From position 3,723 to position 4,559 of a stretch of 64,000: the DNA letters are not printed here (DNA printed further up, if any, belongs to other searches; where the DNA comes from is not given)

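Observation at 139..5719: Translation and proteostasis gene block: bS21, IF3 and ClpX encoded by a phage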

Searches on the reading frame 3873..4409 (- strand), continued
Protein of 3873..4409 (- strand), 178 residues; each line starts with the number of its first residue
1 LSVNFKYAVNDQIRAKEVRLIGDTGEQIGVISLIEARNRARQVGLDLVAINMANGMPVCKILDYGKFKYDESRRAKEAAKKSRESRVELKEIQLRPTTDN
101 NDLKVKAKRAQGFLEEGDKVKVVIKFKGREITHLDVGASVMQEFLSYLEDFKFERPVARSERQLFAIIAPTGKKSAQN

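Call 74: find_encoding_contigs(protein=P0061, flank=8000, max_places=1)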
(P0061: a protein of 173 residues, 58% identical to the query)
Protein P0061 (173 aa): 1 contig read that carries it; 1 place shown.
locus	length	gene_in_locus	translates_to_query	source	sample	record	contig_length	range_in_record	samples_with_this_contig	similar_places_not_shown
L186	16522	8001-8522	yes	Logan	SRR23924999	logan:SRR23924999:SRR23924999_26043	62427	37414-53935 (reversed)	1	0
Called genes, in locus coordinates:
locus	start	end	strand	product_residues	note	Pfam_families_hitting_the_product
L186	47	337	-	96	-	-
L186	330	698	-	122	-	-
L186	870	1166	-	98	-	-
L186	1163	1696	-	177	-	PF07068:Gp23 (faint)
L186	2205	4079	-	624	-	PF02518:HATPase_c, PF00204:DNA_gyraseB, PF16898:TOPRIM_C (weak)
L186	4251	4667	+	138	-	-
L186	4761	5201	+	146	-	PF02675:AdoMet_dc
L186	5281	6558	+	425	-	-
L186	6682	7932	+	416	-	PF06689:zf-C4_ClpX, PF00158:Sigma54_activat (faint), PF00004:AAA, PF01078:Mg_chelatase (faint), PF07724:AAA_2, PF07728:AAA_5 (faint), PF10431:ClpB_D2-small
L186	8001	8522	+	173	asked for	PF05198:IF3_N, PF00707:IF3_C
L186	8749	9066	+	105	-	-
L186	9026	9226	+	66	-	-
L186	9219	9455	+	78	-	-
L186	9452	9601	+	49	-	-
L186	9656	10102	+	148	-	-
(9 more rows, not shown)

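Call 75: find_encoding_contigs(protein=P0043, flank=8000, max_places=1)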
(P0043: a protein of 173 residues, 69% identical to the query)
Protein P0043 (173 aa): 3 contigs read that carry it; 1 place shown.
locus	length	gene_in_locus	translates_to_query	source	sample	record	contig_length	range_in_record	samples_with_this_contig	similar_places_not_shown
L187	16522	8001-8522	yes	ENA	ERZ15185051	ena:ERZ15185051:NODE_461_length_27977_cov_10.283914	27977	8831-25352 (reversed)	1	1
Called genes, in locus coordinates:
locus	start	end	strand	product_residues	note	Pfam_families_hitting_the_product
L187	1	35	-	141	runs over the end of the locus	-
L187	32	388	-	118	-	-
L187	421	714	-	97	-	-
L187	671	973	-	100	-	-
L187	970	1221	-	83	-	-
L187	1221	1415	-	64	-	-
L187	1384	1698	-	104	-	-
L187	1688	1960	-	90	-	-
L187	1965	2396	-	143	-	-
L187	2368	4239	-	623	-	PF02518:HATPase_c, PF00204:DNA_gyraseB, PF01751:Toprim (weak), PF16898:TOPRIM_C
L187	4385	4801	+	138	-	-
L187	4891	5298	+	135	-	PF02675:AdoMet_dc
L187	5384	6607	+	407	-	-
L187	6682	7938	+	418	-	PF06689:zf-C4_ClpX, PF01078:Mg_chelatase (faint), PF07724:AAA_2, PF00004:AAA, PF07728:AAA_5 (faint), PF10431:ClpB_D2-small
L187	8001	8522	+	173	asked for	PF05198:IF3_N, PF00707:IF3_C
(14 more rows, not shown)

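Call 76: find_encoding_contigs(protein=P0067, flank=8000, max_places=1)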
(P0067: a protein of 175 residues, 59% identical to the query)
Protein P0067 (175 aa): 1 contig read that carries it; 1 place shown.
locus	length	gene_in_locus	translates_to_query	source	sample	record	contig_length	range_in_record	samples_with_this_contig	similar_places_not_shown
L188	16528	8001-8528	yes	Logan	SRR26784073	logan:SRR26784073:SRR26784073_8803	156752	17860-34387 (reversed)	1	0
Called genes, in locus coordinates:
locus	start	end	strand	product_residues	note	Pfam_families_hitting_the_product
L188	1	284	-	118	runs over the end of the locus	-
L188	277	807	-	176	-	PF07068:Gp23 (faint)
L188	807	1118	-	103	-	-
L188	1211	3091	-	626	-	PF02518:HATPase_c, PF00204:DNA_gyraseB, PF01751:Toprim (weak), PF16898:TOPRIM_C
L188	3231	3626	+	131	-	-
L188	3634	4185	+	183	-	-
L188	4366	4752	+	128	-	PF02675:AdoMet_dc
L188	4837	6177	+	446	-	-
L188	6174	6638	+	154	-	-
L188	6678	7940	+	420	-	PF06689:zf-C4_ClpX, PF01078:Mg_chelatase (faint), PF00158:Sigma54_activat (faint), PF07724:AAA_2, PF00004:AAA, PF07728:AAA_5 (weak), PF10431:ClpB_D2-small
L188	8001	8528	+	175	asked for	PF05198:IF3_N, PF00707:IF3_C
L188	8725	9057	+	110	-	-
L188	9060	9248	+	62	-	-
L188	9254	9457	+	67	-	-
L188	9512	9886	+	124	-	-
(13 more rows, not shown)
